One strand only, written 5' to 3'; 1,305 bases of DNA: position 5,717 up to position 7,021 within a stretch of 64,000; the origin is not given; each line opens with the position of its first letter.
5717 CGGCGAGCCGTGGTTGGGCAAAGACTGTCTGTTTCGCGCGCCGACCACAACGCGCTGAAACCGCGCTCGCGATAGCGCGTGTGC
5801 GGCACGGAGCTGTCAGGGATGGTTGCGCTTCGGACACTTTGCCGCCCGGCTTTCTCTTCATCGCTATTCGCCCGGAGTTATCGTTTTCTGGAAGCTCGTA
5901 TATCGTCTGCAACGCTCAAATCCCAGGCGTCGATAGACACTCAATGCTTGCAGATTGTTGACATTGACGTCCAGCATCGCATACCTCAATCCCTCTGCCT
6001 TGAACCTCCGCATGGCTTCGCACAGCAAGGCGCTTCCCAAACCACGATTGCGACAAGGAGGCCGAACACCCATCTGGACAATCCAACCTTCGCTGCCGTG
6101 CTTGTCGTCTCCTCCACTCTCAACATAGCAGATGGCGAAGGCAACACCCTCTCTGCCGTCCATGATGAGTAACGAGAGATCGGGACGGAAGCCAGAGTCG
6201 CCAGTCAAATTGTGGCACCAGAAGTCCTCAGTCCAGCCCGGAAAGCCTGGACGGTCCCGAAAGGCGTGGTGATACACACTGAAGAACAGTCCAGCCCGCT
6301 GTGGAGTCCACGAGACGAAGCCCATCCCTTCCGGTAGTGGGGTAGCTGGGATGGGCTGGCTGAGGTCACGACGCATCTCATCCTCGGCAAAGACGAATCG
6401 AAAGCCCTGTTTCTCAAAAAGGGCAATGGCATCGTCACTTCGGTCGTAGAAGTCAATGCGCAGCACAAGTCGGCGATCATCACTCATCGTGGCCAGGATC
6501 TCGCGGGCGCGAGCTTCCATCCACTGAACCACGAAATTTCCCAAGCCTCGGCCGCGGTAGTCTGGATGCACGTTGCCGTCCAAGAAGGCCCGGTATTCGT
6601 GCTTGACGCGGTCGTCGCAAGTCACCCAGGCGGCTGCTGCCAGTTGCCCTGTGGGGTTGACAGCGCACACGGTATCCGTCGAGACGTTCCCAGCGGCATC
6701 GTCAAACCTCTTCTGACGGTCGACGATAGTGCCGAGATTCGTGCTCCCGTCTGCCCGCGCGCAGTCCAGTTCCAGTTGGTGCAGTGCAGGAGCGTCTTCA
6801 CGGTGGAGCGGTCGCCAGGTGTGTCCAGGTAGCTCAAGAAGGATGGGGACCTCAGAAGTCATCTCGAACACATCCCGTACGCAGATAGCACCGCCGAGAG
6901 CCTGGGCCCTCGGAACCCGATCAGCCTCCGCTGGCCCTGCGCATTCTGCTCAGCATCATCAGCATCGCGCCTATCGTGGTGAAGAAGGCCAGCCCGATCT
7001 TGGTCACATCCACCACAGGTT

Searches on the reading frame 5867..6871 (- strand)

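Call 29: search_protein_families(library=pfam, proteins=[window:5867-6871:-], max_evalue=0.00001)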
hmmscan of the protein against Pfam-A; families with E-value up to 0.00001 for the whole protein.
window:5867-6871:- (335 aa): 4 families
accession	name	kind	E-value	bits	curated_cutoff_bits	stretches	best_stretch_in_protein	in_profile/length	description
PF00583.31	Acetyltransf_1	-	9.8e-22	77.9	20.7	1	229-318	31-116/116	Acetyltransferase (GNAT) family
PF13508.13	Acetyltransf_7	-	1.2e-18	67.7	27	2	240-319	12-83/84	Acetyltransferase (GNAT) domain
PF08445.16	FR47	-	4.4e-11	43.1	22.1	1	261-321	21-80/86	FR47-like protein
PF13673.13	Acetyltransf_10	-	1.6e-09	38.3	23.6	1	264-325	54-114/128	Acetyltransferase (GNAT) domain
